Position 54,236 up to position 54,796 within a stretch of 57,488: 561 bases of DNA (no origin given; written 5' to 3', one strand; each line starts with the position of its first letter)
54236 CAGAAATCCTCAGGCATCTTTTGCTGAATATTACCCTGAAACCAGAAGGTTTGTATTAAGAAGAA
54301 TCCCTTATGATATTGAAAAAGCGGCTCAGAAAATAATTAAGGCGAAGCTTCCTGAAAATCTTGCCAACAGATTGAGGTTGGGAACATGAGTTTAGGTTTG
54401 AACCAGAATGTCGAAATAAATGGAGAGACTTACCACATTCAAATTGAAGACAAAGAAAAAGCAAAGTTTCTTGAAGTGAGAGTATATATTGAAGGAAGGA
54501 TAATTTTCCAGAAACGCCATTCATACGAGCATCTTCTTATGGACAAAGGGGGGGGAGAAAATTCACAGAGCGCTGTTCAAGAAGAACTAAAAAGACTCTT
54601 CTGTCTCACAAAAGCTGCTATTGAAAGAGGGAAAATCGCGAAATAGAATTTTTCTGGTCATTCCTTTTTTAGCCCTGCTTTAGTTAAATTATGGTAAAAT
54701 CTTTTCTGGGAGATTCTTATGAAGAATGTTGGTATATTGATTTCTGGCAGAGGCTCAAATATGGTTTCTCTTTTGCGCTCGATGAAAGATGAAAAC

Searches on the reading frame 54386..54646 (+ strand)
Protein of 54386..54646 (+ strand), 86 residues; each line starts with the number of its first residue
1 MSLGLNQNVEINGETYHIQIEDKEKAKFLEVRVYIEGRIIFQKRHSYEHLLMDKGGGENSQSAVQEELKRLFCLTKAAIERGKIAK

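Call 84: find_encoding_contigs(protein=window:54386-54646:+, flank=6000, max_places=10)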
Protein window:54386-54646:+ (86 aa): 4 contigs read that carry it; 3 places shown.
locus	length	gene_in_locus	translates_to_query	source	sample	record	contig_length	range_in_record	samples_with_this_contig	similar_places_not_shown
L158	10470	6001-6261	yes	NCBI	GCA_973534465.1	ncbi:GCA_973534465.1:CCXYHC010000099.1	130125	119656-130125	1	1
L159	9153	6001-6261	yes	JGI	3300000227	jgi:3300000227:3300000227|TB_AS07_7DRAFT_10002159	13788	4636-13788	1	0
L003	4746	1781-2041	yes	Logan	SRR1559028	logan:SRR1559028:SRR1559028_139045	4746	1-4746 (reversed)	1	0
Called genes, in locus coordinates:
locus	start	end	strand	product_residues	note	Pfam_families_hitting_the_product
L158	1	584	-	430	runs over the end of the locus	PF01590:GAF (faint), PF13185:GAF_2, PF13492:GAF_3 (faint), PF00512:HisKA, PF02518:HATPase_c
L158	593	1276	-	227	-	PF09865:DUF2092 (faint), PF03548:LolA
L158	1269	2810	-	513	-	PF02142:MGS, PF01808:AICARFT_IMPCHas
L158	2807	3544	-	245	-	-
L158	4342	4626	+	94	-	PF00216:Bac_DNA_binding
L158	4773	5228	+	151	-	PF01202:SKI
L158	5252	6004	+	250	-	PF00149:Metallophos, PF12850:Metallophos_2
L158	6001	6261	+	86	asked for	-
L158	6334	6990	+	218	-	PF00551:Formyl_trans_N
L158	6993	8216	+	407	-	PF00579:tRNA-synt_1b, PF01479:S4 (weak)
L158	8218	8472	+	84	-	PF02416:TatA_B_E, PF12773:DZR (weak), PF24460:DUF7575 (weak), PF13240:Zn_Ribbon_1 (weak)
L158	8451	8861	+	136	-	-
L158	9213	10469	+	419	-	?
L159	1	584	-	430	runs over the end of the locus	PF01590:GAF (faint), PF13185:GAF_2, PF13492:GAF_3 (faint), PF00512:HisKA, PF02518:HATPase_c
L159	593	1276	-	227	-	PF09865:DUF2092 (faint), PF03548:LolA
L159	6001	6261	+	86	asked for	-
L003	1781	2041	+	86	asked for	-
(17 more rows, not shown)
